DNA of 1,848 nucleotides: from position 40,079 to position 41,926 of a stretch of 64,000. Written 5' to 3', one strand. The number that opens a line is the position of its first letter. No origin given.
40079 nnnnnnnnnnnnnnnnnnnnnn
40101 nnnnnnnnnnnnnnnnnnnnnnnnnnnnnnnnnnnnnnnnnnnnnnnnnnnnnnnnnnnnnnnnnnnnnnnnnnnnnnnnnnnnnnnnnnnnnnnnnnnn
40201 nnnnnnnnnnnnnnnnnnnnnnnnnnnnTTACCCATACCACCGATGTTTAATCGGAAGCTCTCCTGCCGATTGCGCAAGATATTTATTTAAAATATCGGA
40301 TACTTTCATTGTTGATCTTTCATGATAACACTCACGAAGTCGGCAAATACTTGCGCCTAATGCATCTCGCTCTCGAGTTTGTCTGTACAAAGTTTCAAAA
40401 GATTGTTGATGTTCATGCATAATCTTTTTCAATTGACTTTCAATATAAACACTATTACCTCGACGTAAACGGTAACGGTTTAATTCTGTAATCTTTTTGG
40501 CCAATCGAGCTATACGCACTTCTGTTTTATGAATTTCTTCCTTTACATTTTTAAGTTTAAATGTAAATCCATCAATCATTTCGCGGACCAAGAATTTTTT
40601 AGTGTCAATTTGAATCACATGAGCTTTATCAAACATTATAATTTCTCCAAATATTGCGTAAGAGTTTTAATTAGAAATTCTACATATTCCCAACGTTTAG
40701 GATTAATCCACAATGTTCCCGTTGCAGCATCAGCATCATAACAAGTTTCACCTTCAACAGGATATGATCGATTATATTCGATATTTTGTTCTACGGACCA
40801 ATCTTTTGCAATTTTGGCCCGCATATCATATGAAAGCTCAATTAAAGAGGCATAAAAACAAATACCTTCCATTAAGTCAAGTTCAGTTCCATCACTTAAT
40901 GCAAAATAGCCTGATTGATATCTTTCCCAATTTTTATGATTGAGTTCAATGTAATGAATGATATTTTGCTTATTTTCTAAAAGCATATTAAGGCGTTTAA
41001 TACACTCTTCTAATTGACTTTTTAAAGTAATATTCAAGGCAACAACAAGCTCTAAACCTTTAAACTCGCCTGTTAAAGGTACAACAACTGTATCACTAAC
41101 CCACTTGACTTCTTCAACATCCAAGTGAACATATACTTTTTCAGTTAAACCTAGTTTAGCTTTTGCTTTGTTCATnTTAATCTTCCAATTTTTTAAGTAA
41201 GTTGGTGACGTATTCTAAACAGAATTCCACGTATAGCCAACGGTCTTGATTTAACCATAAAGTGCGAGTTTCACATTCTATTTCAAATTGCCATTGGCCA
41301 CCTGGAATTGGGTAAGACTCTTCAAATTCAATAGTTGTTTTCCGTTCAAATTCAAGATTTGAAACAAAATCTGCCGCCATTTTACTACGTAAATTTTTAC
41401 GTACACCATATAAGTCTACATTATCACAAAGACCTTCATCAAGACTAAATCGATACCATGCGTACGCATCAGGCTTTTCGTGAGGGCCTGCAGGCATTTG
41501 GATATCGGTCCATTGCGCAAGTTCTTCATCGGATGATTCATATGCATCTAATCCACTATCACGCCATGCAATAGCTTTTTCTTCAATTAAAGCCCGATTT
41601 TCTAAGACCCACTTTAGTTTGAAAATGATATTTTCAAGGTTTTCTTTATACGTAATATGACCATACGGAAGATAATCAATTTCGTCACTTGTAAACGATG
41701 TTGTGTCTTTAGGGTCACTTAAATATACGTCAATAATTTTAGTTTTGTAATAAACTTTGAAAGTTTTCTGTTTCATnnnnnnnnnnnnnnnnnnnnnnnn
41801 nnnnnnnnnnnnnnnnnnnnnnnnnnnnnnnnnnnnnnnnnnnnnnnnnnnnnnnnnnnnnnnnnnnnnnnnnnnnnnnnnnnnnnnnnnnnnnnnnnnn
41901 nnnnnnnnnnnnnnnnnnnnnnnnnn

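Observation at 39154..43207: Candidate ADP-ribose/nucleotide-centred module (macro + SLOG/DprA-like + P-loop NTPase, flanking two YPxGG/LWxN-family paralogs) in place of T4 modA/modB/srd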

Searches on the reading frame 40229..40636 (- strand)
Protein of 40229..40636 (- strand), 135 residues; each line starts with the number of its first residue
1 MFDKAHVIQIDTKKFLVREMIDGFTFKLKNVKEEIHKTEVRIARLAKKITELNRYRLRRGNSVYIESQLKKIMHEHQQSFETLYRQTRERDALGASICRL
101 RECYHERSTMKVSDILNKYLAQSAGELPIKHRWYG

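Call 3: search_protein_families(library=pfam, proteins=[window:40229-40636:-], max_evalue=0.1)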
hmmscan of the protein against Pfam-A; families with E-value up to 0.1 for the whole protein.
window:40229-40636:- (135 aa): 1 family
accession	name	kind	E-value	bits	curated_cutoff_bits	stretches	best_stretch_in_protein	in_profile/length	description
PF10473.14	CENP-F_leu_zip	-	0.018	15.5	34.5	1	4-89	51-137/140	Leucine-rich repeats of kinetochore protein Cenp-F/LEK1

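Call 4: search_protein_families(library=phrogs, proteins=[window:40229-40636:-], max_evalue=0.01)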
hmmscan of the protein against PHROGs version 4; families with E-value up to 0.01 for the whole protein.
window:40229-40636:- (135 aa): 1 family
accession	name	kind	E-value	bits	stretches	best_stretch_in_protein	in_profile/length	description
phrog_31469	-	unknown function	0.0073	17.6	0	30-121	20-107/110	-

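Call 54: search_protein_families(library=padloc, proteins=[window:40229-40636:-], max_evalue=0.1)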
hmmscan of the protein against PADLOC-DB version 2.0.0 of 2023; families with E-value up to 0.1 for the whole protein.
window:40229-40636:- (135 aa): 2 families
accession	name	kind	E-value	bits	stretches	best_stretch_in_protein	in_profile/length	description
PDLC02265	AbiEi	-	0.00095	16.9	1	33-87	128-181/198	AbiEi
PDLC02283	AbiEi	-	0.0038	15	1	33-89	131-186/201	AbiEi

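Call 55: search_protein_families(library=ncbifam, proteins=[window:40229-40636:-], max_evalue=0.1)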
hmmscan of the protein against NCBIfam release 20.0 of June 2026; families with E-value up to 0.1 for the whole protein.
window:40229-40636:- (135 aa): 10 families
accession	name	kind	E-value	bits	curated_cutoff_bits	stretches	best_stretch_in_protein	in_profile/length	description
NF053602.1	Phr_regulator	exception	0.0025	17.4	320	1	24-89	117-180/191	heat shock transcription regulator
NF006533.0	PRK09010.1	subfamily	0.0029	17.5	260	1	26-79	41-94/177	single-stranded DNA-binding protein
NF004357.0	PRK05733.1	subfamily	0.015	15.4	241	1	29-75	43-89/172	single-stranded DNA-binding protein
NF045487.1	ASRP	equivalog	0.025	13.2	300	1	20-109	318-404/593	archaea-specific SMC-related protein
TIGR02169.1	SMC_prok_A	equivalog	0.026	12.2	729.4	1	29-106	291-369/1165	chromosome segregation protein SMC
NF010292.0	PRK13732.1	subfamily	0.029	14.2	265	1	29-74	44-89/175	single-stranded DNA-binding protein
NF003345.0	PRK04358.1-6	equivalog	0.032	13.7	260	1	12-109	58-157/219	hypothetical protein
NF005406.0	PRK06958.1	subfamily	0.042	14.3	252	1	29-78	42-91/182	single-stranded DNA-binding protein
NF001069.0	PRK00118.1-5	equivalog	0.065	13.6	194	1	11-83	31-103/110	putative DNA-binding protein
NF038218.1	IcmG_DotF_IVB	equivalog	0.097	12.3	200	0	7-65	126-184/266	type IVB secretion system protein IcmG/DotF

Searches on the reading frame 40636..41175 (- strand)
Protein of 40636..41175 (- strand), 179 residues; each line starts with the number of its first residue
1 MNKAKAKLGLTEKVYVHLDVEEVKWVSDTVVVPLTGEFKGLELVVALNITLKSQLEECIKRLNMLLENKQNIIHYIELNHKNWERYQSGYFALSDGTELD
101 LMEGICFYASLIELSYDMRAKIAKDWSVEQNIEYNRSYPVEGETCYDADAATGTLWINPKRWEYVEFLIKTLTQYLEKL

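Call 3: search_protein_families(library=pfam, proteins=[window:40636-41175:-], max_evalue=0.1)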
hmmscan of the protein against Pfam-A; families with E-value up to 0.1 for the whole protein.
window:40636-41175:- (179 aa): 1 family
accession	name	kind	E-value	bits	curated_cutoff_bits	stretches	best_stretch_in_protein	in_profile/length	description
PF24059.1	DUF7360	-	0.042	14.1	27.6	1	149-160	12-23/39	Domain of unknown function (DUF7360)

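Call 4: search_protein_families(library=phrogs, proteins=[window:40636-41175:-], max_evalue=0.01)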
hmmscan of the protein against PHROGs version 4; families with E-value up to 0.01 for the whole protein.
window:40636-41175:- (179 aa): 2 families
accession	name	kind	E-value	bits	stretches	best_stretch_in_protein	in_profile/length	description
phrog_11598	-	unknown function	9.3e-10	39.4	1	135-177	110-145/152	-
phrog_6323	-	unknown function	2.2e-09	38.2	1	54-177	7-118/130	-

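Call 54: search_protein_families(library=padloc, proteins=[window:40636-41175:-], max_evalue=0.1)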
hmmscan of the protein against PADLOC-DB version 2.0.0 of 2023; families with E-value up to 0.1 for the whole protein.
window:40636-41175:- (179 aa): 0 families

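Call 55: search_protein_families(library=ncbifam, proteins=[window:40636-41175:-], max_evalue=0.1)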
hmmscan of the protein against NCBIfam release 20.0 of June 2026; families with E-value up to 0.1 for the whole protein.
window:40636-41175:- (179 aa): 0 families

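Call 62: search_solved_structures(query=A4, max_evalue=5, show_alignments=1)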
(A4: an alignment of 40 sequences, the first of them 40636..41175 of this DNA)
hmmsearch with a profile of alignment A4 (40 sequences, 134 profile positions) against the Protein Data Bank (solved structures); distinct sequences matched with E-value up to 5: 3.
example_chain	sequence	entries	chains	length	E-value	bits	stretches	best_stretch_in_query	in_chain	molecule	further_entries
8wac_A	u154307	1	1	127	0.075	16.2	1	66-96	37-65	Agarase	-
8cm0_B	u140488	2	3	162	0.35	14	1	6-92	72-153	Immunity protein RhsI2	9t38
8w6e_A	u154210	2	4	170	3.4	10.8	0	5-48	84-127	HBC599 in complex with wFAP1.1 | wFAP1.1 structure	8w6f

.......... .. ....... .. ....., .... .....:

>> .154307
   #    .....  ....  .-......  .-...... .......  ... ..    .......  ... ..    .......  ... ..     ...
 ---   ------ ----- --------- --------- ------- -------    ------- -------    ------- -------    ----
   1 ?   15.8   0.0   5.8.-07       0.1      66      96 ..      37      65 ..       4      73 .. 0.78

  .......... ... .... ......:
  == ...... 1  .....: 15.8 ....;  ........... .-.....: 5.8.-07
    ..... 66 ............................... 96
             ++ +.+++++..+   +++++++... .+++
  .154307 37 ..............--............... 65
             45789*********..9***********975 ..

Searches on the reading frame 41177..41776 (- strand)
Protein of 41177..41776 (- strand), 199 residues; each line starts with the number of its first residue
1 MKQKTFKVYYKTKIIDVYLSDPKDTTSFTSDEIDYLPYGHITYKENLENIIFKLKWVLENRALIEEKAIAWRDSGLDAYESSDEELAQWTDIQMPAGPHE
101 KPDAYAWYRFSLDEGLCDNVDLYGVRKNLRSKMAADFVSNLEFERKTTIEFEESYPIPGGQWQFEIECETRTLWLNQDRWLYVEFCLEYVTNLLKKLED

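Call 3: search_protein_families(library=pfam, proteins=[window:41177-41776:-], max_evalue=0.1)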
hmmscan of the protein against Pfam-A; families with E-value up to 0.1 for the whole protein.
window:41177-41776:- (199 aa): 0 families

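Call 4: search_protein_families(library=phrogs, proteins=[window:41177-41776:-], max_evalue=0.01)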
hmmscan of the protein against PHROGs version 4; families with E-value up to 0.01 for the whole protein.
window:41177-41776:- (199 aa): 2 families
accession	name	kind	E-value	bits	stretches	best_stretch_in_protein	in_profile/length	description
phrog_11598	-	unknown function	1e-10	42.4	1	44-195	3-145/152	-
phrog_2510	-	unknown function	0.00033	21.4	1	107-184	28-103/219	-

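Call 22: find_homologous_proteins(query=window:41177-41776:-, max_evalue=0.001)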
Query window:41177-41776:- (199 aa): 1 proteins with E <= 0.001 among 60 candidates.
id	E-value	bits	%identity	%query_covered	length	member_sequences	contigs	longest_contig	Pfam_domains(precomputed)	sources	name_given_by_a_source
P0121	5.1e-132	456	99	100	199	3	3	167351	-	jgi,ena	jgi:hypothetical protein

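Call 54: search_protein_families(library=padloc, proteins=[window:41177-41776:-], max_evalue=0.1)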
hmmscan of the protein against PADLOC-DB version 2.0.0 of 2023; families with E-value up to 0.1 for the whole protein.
window:41177-41776:- (199 aa): 0 families

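Call 55: search_protein_families(library=ncbifam, proteins=[window:41177-41776:-], max_evalue=0.1)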
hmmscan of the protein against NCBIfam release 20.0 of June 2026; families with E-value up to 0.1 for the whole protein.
window:41177-41776:- (199 aa): 0 families

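Call 59: search_protein_representatives(alignment_id=A3)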
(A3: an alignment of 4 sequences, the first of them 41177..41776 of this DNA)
Query: 4 sequences, 174 profile positions. Proteins with E-value up to 0.001 (for the whole library): 83; up to 1e-10: 9; up to 1e-30: 2. The best 83 are listed.
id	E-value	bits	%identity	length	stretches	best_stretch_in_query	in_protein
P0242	2.8e-61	222.7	-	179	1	4-168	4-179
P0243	1.6e-55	204.0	-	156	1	19-174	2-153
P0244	1.3e-26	109.8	-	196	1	6-169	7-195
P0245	1.0e-25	106.9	-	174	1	7-168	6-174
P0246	1.0e-23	100.4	-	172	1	6-174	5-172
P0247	3.3e-15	72.7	-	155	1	48-167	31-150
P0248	1.9e-11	60.4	-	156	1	40-168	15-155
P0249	7.7e-11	58.4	-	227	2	126-163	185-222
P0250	8.8e-11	58.2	-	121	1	45-166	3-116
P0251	7.5e-10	55.2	-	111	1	80-162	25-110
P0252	4.6e-09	52.7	-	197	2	114-164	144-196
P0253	8.7e-09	51.7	-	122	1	51-163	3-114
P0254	1.2e-08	51.3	-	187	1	45-169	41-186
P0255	1.3e-08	51.2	-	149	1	81-164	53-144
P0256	1.6e-08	50.9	-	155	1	48-168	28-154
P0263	5.1e-07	46.0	-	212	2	121-161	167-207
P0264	6.8e-07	45.6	-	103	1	92-163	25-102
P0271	5.5e-06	42.6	-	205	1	35-168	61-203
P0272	6.1e-06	42.5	-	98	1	91-162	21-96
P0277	1.7e-05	41.1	-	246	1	114-171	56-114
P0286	4.1e-05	39.8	-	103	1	83-162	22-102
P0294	1.0e-04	38.5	-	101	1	92-165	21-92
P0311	4.0e-04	36.6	-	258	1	38-168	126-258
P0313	4.3e-04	36.5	-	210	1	124-166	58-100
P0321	6.9e-04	35.8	-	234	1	33-169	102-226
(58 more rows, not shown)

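Call 60: search_protein_families(library=pfam, proteins=[P0244, P0247, P0249, P0252, P0263, P0271, P0277, P0311, P0321, P0313], max_evalue=0.01)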
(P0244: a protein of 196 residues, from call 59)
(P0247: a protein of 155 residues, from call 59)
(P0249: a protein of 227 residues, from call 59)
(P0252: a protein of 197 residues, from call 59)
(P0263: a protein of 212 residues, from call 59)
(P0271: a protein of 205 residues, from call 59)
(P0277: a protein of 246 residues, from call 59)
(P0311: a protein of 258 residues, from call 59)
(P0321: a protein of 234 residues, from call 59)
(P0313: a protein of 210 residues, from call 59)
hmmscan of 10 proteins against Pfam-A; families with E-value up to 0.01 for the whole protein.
P0244 (196 aa): 0 families

P0247 (155 aa): 0 families

P0249 (227 aa): 0 families

P0252 (197 aa): 0 families

P0263 (212 aa): 0 families

P0271 (205 aa): 0 families

P0277 (246 aa): 0 families

P0311 (258 aa): 0 families

P0321 (234 aa): 0 families

P0313 (210 aa): 0 families

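Call 63: search_protein_families(library=phrogs, proteins=[P0250, P0264, P0272, P0286, P0294], max_evalue=0.001)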
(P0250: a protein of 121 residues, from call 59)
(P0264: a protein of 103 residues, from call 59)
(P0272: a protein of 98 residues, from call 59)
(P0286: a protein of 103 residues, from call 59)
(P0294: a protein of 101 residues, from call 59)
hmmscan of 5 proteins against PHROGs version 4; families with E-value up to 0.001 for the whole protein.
P0250 (121 aa): 2 families
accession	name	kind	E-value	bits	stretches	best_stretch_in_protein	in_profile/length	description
phrog_6323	-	unknown function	3.3e-21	76.5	1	5-117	7-119/130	-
phrog_2176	-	unknown function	0.00071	20.2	1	16-114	28-125/140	-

P0264 (103 aa): 3 families
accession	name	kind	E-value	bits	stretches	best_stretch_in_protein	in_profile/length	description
phrog_6323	-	unknown function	6.1e-09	36.8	1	47-102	62-115/130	-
phrog_2510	-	unknown function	0.00021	22.1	1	24-96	33-105/219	-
phrog_28830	-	unknown function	0.00038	21.3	0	24-68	59-103/171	-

P0272 (98 aa): 2 families
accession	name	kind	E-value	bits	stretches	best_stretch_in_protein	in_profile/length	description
phrog_6323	-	unknown function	4.6e-10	40.4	1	6-97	30-115/130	-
phrog_2510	-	unknown function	0.00047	21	1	22-87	34-101/219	-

P0286 (103 aa): 2 families
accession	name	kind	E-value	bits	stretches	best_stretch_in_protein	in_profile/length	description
phrog_6323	-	unknown function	1.5e-07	32.3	1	29-100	43-112/130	-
phrog_13228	-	unknown function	1e-06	29.9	1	1-102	1-113/115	-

P0294 (101 aa): 1 family
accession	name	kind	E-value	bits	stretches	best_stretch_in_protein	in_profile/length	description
phrog_6323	-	unknown function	0.00021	22.1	1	20-97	44-122/130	-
